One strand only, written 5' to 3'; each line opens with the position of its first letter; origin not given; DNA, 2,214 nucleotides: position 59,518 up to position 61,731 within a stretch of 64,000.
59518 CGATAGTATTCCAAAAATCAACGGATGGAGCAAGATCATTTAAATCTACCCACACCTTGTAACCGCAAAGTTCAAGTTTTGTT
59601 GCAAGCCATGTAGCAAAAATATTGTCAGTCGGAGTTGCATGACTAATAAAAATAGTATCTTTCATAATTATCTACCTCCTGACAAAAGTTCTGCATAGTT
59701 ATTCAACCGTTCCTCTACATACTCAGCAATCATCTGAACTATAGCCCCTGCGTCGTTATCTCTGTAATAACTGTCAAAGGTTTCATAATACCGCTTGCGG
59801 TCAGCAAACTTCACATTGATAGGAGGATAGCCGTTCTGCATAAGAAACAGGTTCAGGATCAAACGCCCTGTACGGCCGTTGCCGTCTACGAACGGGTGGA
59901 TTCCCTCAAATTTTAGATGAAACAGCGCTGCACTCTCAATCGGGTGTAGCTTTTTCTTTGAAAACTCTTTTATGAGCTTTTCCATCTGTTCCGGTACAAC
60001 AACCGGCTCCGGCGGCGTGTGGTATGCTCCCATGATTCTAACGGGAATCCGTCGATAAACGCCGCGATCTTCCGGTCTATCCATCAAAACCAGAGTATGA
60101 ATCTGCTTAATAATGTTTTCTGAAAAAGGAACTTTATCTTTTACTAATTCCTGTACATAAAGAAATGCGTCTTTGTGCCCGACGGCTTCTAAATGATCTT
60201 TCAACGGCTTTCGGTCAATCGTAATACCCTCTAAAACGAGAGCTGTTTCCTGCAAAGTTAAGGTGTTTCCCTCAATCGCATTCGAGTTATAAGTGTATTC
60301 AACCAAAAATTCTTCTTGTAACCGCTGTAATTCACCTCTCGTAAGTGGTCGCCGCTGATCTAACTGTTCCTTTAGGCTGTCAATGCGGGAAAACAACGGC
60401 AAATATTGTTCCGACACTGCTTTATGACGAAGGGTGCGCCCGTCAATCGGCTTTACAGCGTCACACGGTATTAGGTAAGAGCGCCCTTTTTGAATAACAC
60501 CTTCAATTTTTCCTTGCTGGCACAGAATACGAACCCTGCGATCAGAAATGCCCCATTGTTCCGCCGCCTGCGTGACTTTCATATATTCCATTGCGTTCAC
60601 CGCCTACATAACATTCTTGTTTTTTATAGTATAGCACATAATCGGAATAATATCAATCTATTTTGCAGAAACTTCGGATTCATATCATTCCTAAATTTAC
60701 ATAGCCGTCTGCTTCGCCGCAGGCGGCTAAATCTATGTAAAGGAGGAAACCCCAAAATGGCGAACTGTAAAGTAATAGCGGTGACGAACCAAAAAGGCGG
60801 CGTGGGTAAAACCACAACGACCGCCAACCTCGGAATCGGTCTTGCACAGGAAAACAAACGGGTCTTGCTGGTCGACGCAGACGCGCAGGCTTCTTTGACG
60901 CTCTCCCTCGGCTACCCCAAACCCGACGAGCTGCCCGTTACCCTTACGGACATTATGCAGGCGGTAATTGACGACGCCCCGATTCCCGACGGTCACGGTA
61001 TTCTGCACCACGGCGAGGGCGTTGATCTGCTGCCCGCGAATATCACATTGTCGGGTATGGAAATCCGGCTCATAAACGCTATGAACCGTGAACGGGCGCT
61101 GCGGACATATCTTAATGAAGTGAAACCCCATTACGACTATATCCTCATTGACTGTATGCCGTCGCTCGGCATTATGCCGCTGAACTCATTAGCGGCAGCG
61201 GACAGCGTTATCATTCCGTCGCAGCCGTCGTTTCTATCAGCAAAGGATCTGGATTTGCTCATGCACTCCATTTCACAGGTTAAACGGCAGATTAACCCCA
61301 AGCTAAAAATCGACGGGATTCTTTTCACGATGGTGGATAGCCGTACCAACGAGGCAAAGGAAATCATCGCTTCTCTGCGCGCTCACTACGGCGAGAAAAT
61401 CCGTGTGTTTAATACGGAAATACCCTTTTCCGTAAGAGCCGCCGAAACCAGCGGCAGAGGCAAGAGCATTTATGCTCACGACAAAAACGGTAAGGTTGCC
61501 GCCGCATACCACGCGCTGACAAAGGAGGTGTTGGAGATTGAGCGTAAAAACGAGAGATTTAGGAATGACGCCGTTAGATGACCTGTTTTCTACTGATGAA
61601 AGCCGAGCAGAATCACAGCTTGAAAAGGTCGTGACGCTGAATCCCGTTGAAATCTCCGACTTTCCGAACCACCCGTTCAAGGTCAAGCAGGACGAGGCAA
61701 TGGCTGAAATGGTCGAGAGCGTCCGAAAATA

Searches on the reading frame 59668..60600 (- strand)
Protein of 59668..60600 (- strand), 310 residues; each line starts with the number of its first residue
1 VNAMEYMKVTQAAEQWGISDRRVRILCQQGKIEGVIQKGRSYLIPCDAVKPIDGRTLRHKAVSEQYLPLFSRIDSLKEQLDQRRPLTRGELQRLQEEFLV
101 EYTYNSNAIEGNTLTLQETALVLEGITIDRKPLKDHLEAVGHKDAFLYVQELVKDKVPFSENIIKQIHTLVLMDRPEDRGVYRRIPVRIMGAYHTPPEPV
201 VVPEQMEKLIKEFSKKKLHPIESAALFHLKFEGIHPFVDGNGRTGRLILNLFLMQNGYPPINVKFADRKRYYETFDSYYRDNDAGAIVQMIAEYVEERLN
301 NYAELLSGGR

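Call 3: search_protein_families(library=pfam, proteins=[window:59668-60600:-], max_evalue=0.01)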
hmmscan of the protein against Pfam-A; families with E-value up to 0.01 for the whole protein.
window:59668-60600:- (310 aa): 3 families
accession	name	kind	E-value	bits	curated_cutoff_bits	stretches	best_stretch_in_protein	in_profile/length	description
PF02661.23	Fic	-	1.4e-23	83.9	24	1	158-253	1-93/93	Fic/DOC family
PF12728.13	HTH_17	-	3.4e-06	27.6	27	1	6-49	1-43/51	Helix-turn-helix domain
PF20038.5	HTH_59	-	0.009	16.4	27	0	4-31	5-34/66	Helix-turn-helix domain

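Call 4: search_protein_families(library=padloc, proteins=[window:59668-60600:-], max_evalue=0.01)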
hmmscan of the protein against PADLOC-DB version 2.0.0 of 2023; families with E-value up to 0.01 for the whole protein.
window:59668-60600:- (310 aa): 9 families
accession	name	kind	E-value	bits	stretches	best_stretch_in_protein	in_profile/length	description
PDLC04836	PDC-S04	-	3.3e-37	126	1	96-302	23-230/244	-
PDLC04840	PDC-S04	-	1.7e-36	124.1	1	96-277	9-198/227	-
PDLC03963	SoFic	-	4.1e-35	119.8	1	100-304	58-269/361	-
PDLC04837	PDC-S04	-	7.9e-32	108.4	1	94-292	21-221/234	-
PDLC04839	PDC-S04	-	1.8e-14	51.9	1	125-274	25-182/205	-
PDLC04966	PDC-S24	-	9.9e-11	39.2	1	192-262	273-345/497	-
PDLC04838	PDC-S04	-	5.2e-08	30.9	1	219-297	128-204/209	-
PDLC04841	PDC-S04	-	0.00012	19.9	1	225-300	200-273/292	-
PDLC04842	PDC-S04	-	0.00022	19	1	234-276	111-153/202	-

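Call 5: search_protein_families(library=ncbifam, proteins=[window:59668-60600:-], max_evalue=0.01)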
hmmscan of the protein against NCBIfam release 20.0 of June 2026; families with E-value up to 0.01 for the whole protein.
window:59668-60600:- (310 aa): 7 families
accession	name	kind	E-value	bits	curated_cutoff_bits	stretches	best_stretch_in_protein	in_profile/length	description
NF046030.1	ProtAdlyltaseSoFic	equivalog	2e-11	43.4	550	1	214-266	172-224/361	protein adenylyltransferase Fic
NF041381.1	XopAC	subfamily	5.3e-10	38.6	450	1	142-283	287-440/451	XopAC/AvrAC family type III secretion system effector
TIGR02613.1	mob_myst_B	hypoth_equivalog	5.1e-07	29.8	124.4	1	200-267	84-155/186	mobile mystery protein B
TIGR01764.1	excise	domain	5.3e-05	23.5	28.8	1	6-50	1-44/49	excisionase family DNA-binding protein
NF043028.1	T4SS_AnkX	equivalog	0.00011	20.5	1400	1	230-262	220-253/938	Dot/Icm T4SS effector AnkN/AnkX/LegA8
TIGR01550.1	DOC_P1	subfamily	0.00018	21.7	38.65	1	207-258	37-89/122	type II toxin-antitoxin system death-on-curing family toxin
NF046029.1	ProtAdlyltaseNmFic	equivalog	0.00031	20.5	230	1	233-276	95-138/177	protein adenylyltransferase Fic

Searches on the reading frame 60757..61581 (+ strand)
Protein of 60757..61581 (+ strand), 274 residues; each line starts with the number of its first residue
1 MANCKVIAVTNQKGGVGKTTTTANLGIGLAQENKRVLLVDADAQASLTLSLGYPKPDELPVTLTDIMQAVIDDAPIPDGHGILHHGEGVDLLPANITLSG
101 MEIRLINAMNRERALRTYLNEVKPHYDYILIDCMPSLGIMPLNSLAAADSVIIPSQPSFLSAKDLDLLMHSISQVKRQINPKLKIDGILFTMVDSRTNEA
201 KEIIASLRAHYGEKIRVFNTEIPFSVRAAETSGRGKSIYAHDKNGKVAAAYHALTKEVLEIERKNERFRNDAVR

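Call 55: search_protein_families(library=pfam, proteins=[window:60757-61581:+], max_evalue=0.000001)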
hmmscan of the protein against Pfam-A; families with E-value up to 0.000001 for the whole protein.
window:60757-61581:+ (274 aa): 7 families
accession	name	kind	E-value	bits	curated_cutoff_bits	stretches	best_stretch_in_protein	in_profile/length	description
PF13614.12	AAA_31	-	2.8e-53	180.9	27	1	4-185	1-177/177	AAA domain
PF01656.29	CbiA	-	5.7e-27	94.6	25.4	1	7-237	1-124/125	CobQ/CobB/MinD/ParA nucleotide binding domain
PF10609.15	ParA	-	2.8e-13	50.3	27.1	1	5-258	4-245/246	NUBPL iron-transfer P-loop NTPase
PF06564.18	CBP_BcsQ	-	1.1e-09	38.6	21.3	1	5-136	2-126/234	Cellulose biosynthesis protein BcsQ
PF09140.17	MipZ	-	1.5e-08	34.7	20.7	0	6-44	2-40/262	ATPase MipZ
PF00142.24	Fer4_NifH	-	2.3e-08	34.3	25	0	12-48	7-43/271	4Fe-4S iron sulfur cluster binding proteins, NifH/frxC family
PF02374.21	ArsA_ATPase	-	3.6e-07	30.1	24.3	0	7-48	4-44/305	Anion-transporting ATPase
